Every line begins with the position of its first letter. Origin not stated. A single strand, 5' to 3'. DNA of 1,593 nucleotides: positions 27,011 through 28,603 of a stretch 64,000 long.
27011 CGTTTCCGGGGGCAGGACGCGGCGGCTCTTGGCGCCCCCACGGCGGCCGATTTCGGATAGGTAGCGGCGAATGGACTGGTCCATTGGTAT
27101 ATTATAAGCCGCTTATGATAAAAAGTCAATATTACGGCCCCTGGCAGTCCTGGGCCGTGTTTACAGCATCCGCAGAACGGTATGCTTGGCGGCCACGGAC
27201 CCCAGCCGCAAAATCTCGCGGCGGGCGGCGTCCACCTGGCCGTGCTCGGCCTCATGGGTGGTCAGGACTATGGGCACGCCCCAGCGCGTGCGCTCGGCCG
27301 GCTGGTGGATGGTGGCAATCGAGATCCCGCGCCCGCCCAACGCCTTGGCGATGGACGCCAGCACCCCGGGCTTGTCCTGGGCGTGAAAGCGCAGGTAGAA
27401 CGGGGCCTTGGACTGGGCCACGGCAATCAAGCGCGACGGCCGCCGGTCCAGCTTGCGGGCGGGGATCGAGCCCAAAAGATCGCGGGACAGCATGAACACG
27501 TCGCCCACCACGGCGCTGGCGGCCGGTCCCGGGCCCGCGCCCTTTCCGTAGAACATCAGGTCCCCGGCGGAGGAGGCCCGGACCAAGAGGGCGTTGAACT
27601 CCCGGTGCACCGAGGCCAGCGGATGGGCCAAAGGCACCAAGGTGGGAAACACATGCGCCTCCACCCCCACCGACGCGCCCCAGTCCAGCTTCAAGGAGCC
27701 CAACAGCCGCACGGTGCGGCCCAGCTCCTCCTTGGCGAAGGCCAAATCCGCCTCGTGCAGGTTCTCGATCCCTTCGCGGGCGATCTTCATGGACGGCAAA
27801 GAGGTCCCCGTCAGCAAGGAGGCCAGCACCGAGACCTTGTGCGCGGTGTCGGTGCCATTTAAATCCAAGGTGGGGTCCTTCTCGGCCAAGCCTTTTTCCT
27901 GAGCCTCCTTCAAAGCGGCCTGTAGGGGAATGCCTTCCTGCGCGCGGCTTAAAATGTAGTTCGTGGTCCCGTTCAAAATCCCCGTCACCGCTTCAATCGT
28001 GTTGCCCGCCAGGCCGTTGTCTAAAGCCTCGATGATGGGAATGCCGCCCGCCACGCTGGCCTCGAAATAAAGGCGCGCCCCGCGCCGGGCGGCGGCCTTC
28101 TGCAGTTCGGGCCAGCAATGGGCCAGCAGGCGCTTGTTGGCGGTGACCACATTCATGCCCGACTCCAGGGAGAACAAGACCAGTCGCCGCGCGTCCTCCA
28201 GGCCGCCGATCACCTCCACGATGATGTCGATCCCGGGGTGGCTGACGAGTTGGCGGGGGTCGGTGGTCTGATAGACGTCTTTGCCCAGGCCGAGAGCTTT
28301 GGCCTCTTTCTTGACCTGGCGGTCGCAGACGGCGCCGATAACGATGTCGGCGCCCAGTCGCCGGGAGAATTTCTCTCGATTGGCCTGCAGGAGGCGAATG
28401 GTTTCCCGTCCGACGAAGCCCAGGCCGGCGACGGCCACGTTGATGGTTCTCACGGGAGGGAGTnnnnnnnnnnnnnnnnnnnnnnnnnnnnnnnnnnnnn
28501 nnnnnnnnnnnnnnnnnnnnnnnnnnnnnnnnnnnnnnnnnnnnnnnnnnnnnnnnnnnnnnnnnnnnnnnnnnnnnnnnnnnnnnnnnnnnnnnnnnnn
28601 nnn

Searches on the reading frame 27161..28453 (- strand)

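Call 34: search_protein_families(library=pfam, proteins=[window:27161-28453:-], max_evalue=0.00001)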
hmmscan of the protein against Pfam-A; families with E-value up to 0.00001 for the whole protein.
window:27161-28453:- (430 aa): 3 families
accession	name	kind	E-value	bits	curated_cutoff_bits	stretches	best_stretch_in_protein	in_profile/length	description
PF00742.24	Homoserine_dh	-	3.1e-55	187.1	22.9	1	139-319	1-172/173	Homoserine dehydrogenase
PF03447.22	NAD_binding_3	-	9.6e-20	71.9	24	1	10-131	1-116/116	Homoserine dehydrogenase, NAD binding domain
PF01842.31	ACT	-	6.4e-10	39.1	27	1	353-417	2-64/66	ACT domain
